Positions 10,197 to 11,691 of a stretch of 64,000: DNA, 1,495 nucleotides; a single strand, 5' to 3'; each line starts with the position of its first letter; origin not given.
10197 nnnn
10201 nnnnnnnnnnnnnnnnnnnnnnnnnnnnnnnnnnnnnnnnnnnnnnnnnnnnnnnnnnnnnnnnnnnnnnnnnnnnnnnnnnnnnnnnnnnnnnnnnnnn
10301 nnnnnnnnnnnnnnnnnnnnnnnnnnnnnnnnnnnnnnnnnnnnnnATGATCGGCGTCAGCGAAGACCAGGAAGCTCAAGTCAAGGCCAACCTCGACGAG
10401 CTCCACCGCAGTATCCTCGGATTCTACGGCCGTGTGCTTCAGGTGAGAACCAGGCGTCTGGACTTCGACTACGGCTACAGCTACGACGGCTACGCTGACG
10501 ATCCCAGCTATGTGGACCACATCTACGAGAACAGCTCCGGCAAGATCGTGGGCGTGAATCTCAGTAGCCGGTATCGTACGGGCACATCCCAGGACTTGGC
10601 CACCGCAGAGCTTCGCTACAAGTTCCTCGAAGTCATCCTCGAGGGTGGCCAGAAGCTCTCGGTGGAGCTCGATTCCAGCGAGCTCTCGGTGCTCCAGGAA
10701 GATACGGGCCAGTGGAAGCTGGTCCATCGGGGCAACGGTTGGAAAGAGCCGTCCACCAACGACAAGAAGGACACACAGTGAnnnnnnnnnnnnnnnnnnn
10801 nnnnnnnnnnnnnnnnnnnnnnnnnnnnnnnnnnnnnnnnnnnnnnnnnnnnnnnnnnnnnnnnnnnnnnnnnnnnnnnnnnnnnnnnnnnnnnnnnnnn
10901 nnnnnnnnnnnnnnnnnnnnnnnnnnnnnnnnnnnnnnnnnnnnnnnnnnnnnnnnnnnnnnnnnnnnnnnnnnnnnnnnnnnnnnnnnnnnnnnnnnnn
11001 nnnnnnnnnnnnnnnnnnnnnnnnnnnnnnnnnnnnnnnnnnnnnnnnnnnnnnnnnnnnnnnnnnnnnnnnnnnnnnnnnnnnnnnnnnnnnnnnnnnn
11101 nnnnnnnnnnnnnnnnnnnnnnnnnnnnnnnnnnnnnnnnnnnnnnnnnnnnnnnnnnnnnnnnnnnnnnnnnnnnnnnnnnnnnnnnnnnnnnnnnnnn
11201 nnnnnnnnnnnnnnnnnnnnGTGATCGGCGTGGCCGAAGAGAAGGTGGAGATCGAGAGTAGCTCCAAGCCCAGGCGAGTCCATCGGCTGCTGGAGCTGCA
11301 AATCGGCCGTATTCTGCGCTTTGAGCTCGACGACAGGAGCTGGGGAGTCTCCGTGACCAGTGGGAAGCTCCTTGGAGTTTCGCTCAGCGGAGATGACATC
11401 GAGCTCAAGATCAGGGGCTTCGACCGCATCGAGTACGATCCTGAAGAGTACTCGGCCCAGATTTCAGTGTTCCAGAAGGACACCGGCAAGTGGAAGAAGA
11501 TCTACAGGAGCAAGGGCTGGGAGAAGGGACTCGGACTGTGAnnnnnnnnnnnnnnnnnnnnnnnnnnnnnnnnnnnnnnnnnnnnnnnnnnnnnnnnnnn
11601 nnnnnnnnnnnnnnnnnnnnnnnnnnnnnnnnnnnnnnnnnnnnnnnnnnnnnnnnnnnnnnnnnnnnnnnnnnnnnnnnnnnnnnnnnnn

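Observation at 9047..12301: Operon of seven translationally coupled small paralogs behind one promoter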

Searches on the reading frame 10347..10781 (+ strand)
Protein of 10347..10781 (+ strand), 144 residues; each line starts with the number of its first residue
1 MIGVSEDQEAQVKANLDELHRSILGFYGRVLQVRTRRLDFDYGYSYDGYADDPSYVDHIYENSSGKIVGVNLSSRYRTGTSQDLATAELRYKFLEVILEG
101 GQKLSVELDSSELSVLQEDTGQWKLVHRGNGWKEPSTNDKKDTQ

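Call 5: search_protein_families(library=pfam, proteins=[window:10347-10781:+], max_evalue=1)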
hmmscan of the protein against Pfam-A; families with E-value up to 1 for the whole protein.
window:10347-10781:+ (144 aa): 2 families
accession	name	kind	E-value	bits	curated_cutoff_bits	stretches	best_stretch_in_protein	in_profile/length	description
PF14905.12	OMP_b-brl_3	-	0.061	12.8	27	1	35-125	7-100/408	Outer membrane protein beta-barrel family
PF11314.13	DUF3117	-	0.083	13.2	25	1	85-118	12-45/50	Protein of unknown function (DUF3117)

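Call 6: search_protein_families(library=phrogs, proteins=[window:10347-10781:+], max_evalue=1)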
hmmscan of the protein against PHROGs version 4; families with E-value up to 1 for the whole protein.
window:10347-10781:+ (144 aa): 0 families

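Call 14: find_homologous_proteins(query=A1, max_evalue=0.01)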
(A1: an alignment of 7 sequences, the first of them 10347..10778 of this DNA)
Query A1 (7 sequences) (144 aa, profile of the alignment): 4 proteins with E <= 0.01 among 868 candidates.
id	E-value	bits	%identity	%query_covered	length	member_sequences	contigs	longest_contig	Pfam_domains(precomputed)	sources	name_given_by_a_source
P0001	8.7e-39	150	100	100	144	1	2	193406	-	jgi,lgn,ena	-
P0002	4.4e-36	142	22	93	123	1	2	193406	-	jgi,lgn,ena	-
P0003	4.8e-33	132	34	33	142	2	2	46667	-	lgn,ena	-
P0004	1.2e-24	105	-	-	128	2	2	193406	-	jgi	-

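Call 15: find_encoding_contigs(protein=P0001, flank=10000, max_places=6)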
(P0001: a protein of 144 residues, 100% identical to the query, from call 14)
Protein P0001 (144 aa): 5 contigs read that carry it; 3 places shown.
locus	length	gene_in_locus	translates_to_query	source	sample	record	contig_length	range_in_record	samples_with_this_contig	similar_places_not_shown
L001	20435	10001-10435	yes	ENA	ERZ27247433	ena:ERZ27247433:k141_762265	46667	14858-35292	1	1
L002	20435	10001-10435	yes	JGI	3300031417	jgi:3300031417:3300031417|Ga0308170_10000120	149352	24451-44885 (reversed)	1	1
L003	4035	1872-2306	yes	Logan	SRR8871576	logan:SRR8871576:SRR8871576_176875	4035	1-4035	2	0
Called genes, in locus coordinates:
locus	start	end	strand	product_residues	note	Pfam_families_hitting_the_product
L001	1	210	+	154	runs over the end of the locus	-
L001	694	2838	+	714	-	-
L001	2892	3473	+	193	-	-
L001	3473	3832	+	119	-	-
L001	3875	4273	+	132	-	-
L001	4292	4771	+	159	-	PF22547:2H-SAK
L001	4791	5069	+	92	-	-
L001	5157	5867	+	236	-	PF04525:LOR (faint)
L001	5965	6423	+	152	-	-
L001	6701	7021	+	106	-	-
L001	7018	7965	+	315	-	-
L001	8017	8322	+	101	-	-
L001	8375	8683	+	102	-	-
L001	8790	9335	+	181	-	-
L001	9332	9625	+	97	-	-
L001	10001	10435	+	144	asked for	-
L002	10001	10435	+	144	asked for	-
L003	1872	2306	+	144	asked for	-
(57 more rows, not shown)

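Call 22: find_related_loci(query=A2, collection=genome_contigs, flank=10000)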
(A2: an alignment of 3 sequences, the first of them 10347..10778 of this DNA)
Query A2 (144 aa) in genome_contigs; peptide patterns used: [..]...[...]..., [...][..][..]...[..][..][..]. (x = any residue, [..] = any of these).
39 stretches matched a pattern, but none encodes a relative of the query by tblastn (E <= 1e-3).

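Call 23: find_related_loci(query=A2, collection=metagenome_contigs, flank=10000)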
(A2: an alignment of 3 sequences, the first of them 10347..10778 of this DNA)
Query A2 (144 aa) in metagenome_contigs; peptide patterns used: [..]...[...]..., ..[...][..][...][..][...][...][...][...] (x = any residue, [..] = any of these).
306 stretches matched a pattern; 1 encode a relative of the query (tblastn E <= 1e-3); 1 distinct loci.
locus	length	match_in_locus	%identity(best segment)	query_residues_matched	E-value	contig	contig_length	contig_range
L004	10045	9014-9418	34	1-143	7e-19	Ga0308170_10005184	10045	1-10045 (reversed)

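Call 24: predict_structure(alignment_id=A1)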
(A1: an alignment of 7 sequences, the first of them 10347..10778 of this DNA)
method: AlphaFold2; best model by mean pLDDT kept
length: 144 residues; sequences in the alignment: 7
mean_pLDDT: 70.8   pTM: 0.62
mean pLDDT of the five models: 70.8, 67.8, 63.7, 62.5, 59.7
residues with pLDDT >= 90: 24; 70-90: 55; 50-70: 38; < 50: 27
segments of 3 or more residues with pLDDT < 50: 1-4, 44-46, 49-51, 80-89, 140-144
pLDDT, mean of each block of 10 residues (from residue 1): 53 75 88 79 50 57 88 62 45 79 82 92 90 64 40
secondary structure, 60 per line:
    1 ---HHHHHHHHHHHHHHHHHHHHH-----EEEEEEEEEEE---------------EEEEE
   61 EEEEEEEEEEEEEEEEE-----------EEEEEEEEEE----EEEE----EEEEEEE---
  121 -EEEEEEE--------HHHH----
elements in order: H4-24 E30-40 E56-77 E89-98 E103-106 E111-117 E122-128 H137-140

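Call 28: search_protein_representatives(alignment_id=A1)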
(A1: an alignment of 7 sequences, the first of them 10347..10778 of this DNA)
Query: 7 sequences, 128 profile positions. Proteins with E-value up to 0.001 (for the whole library): 52; up to 1e-10: 21; up to 1e-30: 3. The best 52 are listed.
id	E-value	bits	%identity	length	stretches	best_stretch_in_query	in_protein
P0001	2.8e-39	150.4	-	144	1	1-128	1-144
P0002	1.4e-36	141.6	-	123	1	1-127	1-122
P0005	2.1e-34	134.6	-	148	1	1-127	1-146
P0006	9.4e-28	113.1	-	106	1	1-118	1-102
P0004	3.8e-25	104.7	-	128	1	2-127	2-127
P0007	2.7e-17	79.3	-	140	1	1-125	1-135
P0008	4.9e-16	75.2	-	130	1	1-113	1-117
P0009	3.3e-15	72.6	-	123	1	1-118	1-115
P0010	4.1e-14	69.0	-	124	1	12-118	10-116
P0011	5.2e-14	68.7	-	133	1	1-124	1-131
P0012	7.6e-14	68.1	-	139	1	1-124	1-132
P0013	1.6e-13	67.1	-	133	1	1-121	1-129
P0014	4.5e-13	65.6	-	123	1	1-118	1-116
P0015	8.6e-13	64.7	-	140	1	4-118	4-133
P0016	1.0e-12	64.5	-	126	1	1-119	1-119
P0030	4.6e-08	49.4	-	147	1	1-118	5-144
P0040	2.5e-06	43.8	-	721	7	73-118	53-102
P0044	4.3e-06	43.1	-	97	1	1-118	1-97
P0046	8.2e-06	42.2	-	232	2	1-118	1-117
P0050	4.8e-05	39.7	-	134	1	1-113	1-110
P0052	2.3e-04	37.5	-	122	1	1-114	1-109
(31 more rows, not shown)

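Call 33: find_encoding_contigs(protein=P0011, flank=10000, max_places=4)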
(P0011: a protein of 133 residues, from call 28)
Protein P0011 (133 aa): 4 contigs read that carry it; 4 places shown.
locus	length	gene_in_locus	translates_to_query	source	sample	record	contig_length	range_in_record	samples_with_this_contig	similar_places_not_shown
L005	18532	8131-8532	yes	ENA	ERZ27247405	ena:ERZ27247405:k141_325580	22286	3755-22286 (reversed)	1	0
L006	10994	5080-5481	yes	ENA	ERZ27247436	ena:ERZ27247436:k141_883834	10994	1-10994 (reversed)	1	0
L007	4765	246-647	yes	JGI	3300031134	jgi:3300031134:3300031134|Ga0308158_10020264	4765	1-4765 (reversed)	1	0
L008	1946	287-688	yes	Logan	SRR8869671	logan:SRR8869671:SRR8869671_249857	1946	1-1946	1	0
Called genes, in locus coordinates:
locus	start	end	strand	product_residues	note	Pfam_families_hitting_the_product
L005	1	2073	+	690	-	?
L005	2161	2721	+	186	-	-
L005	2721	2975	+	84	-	-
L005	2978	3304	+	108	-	-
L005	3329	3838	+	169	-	PF22547:2H-SAK, PF02834:LigT_PEase (faint)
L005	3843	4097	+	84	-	-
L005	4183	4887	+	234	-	-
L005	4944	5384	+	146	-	-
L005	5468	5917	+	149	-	-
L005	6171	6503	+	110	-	-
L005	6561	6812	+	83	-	-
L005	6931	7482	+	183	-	-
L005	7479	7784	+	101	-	-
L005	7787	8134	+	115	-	-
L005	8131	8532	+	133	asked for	-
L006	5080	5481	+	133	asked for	-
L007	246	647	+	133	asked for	-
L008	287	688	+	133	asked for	-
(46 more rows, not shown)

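Call 36: search_protein_families(library=pfam, alignment_id=A3, max_evalue=1)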
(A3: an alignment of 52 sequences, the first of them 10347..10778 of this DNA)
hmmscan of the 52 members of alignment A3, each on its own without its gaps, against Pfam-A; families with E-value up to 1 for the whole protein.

A. member 1, window:10347-10778:+ (144 aa): 2 families
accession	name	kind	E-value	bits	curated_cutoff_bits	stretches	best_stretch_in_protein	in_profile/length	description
PF14905.12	OMP_b-brl_3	-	0.061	12.8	27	1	35-125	7-100/408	Outer membrane protein beta-barrel family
PF11314.13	DUF3117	-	0.083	13.2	25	1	85-118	12-45/50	Protein of unknown function (DUF3117)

B. families by the number of members that match (of 52 scanned): 22 families
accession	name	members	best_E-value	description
PF05182.18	Fip1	1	0.0069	Fip1 motif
PF14485.11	DUF4431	1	0.0082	Domain of unknown function (DUF4431)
PF14394.12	DUF4423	1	0.026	Domain of unknown function (DUF4423)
PF18694.6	TDP-43_N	1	0.027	TAR DNA-binding protein 43, N-terminal domain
PF02362.26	B3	1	0.042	B3 DNA binding domain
PF22807.2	TrAA12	1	0.048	TrAA12-like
PF07541.17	EIF_2_alpha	1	0.049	Eukaryotic translation initiation factor 2 alpha subunit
PF14905.12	OMP_b-brl_3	1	0.061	Outer membrane protein beta-barrel family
PF11314.13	DUF3117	1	0.083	Protein of unknown function (DUF3117)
PF14384.12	BrnA_antitoxin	1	0.088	BrnA antitoxin of type II toxin-antitoxin system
PF19306.5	WH_Lhr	1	0.096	Large helicase-related protein, winged helix domain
PF14712.11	Snapin_Pallidin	1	0.15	Snapin/Pallidin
PF00076.28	RRM_1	1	0.15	RNA recognition motif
PF13256.11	DUF4047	1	0.15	Domain of unknown function (DUF4047)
PF00181.30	Ribosomal_L2_N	1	0.17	Ribosomal Proteins L2, RNA binding N-terminal domain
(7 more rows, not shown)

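Call 37: search_solved_structures(query=A3, max_evalue=10)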
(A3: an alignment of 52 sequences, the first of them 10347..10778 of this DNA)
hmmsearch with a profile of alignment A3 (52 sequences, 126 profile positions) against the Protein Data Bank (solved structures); distinct sequences matched with E-value up to 10: 5.
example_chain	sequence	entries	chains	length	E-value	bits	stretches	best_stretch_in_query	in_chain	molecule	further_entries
1o4w_A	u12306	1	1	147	0.35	14.1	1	24-94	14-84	PIN (PilT N-terminus) domain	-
6ysh_A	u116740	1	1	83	0.38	14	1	11-72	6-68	Prelamin-A/C,Microtubule-associated protein RP/EB family member 1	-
6ysh_B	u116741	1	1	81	0.4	13.9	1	11-72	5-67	Prelamin-A/C,Microtubule-associated protein RP/EB family member 1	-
6yf5_A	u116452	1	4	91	0.47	13.7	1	11-72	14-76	Prelamin-A/C,Microtubule-associated protein RP/EB family member 1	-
2l3b_A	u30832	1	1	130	0.71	13.1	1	25-73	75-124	Conserved protein found in conjugate transposon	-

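Call 39: find_encoding_contigs(protein=P0030, flank=10000, max_places=2)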
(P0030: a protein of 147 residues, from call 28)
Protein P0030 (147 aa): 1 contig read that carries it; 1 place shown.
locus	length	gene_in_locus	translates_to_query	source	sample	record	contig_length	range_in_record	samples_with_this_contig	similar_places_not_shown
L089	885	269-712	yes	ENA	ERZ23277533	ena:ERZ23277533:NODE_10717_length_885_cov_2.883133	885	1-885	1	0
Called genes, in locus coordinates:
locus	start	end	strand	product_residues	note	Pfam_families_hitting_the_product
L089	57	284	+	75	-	-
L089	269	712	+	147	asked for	-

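Call 40: find_encoding_contigs(protein=P0050, flank=10000, max_places=2)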
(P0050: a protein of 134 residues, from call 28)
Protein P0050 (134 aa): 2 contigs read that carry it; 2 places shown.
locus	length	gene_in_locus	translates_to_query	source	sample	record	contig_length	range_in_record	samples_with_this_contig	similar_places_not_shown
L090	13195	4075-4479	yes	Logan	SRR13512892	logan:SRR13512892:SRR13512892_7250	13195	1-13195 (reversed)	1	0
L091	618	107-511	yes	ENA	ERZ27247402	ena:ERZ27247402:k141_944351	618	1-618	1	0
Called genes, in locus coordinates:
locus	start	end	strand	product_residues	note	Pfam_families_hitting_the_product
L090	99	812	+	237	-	PF04525:LOR (faint)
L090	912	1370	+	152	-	-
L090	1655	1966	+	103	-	-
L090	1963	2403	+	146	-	-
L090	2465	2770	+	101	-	-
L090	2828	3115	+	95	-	-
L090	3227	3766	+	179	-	-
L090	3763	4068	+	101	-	-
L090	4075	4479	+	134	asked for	-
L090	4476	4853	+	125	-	-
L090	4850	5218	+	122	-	-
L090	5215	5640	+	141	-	-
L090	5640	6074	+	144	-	-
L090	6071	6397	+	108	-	-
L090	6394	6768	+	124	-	-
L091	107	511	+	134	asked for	-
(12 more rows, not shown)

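Call 41: find_encoding_contigs(protein=P0046, flank=10000, max_places=2)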
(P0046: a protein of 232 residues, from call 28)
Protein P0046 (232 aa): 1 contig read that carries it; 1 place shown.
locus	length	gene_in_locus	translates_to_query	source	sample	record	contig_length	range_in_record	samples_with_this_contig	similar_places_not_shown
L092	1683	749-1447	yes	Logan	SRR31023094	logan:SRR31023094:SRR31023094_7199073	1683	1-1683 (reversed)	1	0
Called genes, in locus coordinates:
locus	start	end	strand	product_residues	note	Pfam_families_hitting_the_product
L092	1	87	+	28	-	?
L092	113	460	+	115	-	-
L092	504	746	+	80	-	-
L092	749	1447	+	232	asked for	-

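Call 45: predict_structure(alignment_id=A3)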
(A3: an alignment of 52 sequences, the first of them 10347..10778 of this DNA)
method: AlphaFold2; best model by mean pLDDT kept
length: 144 residues; sequences in the alignment: 52
mean_pLDDT: 88.6   pTM: 0.76
mean pLDDT of the five models: 88.6, 88.1, 87.8, 87.7, 87.0
residues with pLDDT >= 90: 104; 70-90: 19; 50-70: 20; < 50: 1
segments of 3 or more residues with pLDDT < 50: none
pLDDT, mean of each block of 10 residues (from residue 1): 55 85 98 96 77 90 98 96 93 97 97 97 96 81 53
secondary structure, 60 per line:
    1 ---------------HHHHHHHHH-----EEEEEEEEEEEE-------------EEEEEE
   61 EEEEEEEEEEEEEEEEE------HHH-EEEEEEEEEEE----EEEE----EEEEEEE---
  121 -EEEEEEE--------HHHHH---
elements in order: H16-24 E30-41 E55-77 E88-98 E103-106 E111-117 E122-128 H137-141

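Call 53: fold_search(model_id=the predicted structure, library=viral)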
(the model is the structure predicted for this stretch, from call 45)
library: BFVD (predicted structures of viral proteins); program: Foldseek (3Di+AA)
matches with E <= 10: 607; with E <= 0.001: 0
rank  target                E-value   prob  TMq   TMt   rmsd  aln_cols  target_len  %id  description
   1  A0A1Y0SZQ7            4.8e-03  0.99  0.33  0.37  10.8       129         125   10  Uncharacterized protein [Pseudomonas phage Noxifer]
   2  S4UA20                7.9e-03  0.98  0.31  0.30  10.5       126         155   13  Uncharacterized protein [Listeria phage LP-125]
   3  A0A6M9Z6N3            8.3e-03  0.99  0.30  0.44   6.4       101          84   11  Uncharacterized protein [Vibrio phage vB_ValS_X1]
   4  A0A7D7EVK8            2.0e-02  0.80  0.27  0.33  11.9       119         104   14  (no name in the UniProt tables at hand)
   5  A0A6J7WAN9            2.3e-02  0.99  0.38  0.36   9.6       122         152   14  Uncharacterized protein [uncultured Caudovirales phage]
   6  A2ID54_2              2.5e-02  0.84  0.25  0.06  13.5       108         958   10  RNA1 polyprotein (Fragment) [Tomato white ringspot virus]
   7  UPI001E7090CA         3.3e-02  0.99  0.33  0.51   7.5        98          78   11  (no name look-up for this kind of identifier)
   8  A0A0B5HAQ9            4.1e-02  0.94  0.31  0.42   8.7       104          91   13  Uncharacterized protein [Vibrio phage phi 3]
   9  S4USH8                4.1e-02  0.82  0.27  0.32  10.5       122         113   11  Phage protein [Escherichia phage JES2013]
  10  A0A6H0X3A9            4.1e-02  0.63  0.28  0.29  12.0       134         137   19  (no name in the UniProt tables at hand)
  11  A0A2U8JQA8            4.6e-02  0.60  0.26  0.07   9.7       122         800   12  Nonstructural polyprotein (Fragment) [Robinvale bee virus 3]
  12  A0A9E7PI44            6.8e-02  0.97  0.31  0.49   7.4        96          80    5  (no name in the UniProt tables at hand)
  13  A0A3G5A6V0            8.5e-02  0.12  0.15  0.10  13.6       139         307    9  Uncharacterized protein [Homavirus sp.]
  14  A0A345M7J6            1.1e-01  0.94  0.33  0.47   8.8       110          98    9  (no name in the UniProt tables at hand)
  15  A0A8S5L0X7            1.1e-01  0.16  0.16  0.07  29.4       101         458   10  Maturation protein [ssRNA phage SRR6960509_4]
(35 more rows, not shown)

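Call 81: find_related_loci(query=A8, collection=viral_contigs, flank=10000)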
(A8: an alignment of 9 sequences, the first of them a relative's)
Query A8 (133 aa) in viral_contigs; peptide patterns used: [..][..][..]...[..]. (x = any residue, [..] = any of these).
24 stretches matched a pattern, but none encodes a relative of the query by tblastn (E <= 1e-3).

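Call 85: find_homologous_proteins(query=A3, max_evalue=0.001)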
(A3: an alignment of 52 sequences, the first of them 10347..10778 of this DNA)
Query A3 (52 sequences) (144 aa, profile of the alignment): 3 proteins with E <= 0.001 among 817 candidates.
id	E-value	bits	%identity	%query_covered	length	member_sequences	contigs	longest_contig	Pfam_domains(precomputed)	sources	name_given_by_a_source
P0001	2.6e-27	113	100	100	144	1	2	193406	-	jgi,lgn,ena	-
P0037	6.1e-21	93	37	26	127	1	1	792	-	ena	-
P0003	2.6e-19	87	34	33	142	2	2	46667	-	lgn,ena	-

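Call 87: find_encoding_contigs(protein=P0044, flank=10000, max_places=2)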
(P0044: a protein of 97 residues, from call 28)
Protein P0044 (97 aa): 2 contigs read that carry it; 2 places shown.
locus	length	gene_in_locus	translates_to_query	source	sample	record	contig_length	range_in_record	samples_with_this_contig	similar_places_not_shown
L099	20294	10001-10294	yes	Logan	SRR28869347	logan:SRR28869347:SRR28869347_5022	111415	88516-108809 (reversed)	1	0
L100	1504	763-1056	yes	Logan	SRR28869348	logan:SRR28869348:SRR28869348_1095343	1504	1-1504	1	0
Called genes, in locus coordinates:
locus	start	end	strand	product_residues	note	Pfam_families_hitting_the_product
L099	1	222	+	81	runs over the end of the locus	-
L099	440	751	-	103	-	-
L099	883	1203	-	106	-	-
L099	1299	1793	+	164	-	-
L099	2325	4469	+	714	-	-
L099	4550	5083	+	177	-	-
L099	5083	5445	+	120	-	-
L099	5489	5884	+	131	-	-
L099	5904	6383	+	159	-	PF22547:2H-SAK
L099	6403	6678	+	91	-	-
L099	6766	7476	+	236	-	PF04525:LOR (faint)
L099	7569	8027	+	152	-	-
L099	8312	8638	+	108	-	-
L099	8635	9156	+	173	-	-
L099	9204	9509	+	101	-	-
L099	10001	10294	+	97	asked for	-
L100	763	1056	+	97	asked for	-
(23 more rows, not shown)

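Call 88: find_encoding_contigs(protein=P0052, flank=10000, max_places=2)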
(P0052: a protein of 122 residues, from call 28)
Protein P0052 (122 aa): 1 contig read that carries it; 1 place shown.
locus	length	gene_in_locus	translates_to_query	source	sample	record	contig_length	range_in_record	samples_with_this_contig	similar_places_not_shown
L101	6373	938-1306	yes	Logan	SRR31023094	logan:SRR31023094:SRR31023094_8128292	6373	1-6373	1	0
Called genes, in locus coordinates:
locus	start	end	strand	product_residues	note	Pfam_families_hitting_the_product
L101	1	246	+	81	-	?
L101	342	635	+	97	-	-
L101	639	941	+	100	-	-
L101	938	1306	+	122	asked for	-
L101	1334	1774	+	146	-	PF24623:Phage_zn_bind_8 (weak)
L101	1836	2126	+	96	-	-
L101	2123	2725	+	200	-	PF13489:Methyltransf_23 (weak), PF08241:Methyltransf_11 (weak), PF08242:Methyltransf_12 (weak), PF13649:Methyltransf_25 (weak)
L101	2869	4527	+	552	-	PF00004:AAA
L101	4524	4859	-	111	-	-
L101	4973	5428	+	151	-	-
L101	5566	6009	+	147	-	PF21831:DUF6891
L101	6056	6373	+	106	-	?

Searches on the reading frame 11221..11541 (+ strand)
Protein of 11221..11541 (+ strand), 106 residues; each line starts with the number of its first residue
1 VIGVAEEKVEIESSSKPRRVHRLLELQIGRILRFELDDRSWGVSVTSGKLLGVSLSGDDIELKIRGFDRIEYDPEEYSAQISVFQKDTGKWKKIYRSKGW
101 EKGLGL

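Call 5: search_protein_families(library=pfam, proteins=[window:11221-11541:+], max_evalue=1)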
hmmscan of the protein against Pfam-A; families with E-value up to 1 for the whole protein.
window:11221-11541:+ (106 aa): 1 family
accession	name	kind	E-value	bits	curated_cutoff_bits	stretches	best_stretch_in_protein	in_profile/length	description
PF00181.30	Ribosomal_L2_N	-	0.17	12.4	23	1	68-103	38-72/77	Ribosomal Proteins L2, RNA binding N-terminal domain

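Call 6: search_protein_families(library=phrogs, proteins=[window:11221-11541:+], max_evalue=1)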
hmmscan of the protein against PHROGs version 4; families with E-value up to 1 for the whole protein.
window:11221-11541:+ (106 aa): 1 family
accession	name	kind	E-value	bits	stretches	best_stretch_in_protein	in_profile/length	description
phrog_5049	-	unknown function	0.27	12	1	70-96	9-35/47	-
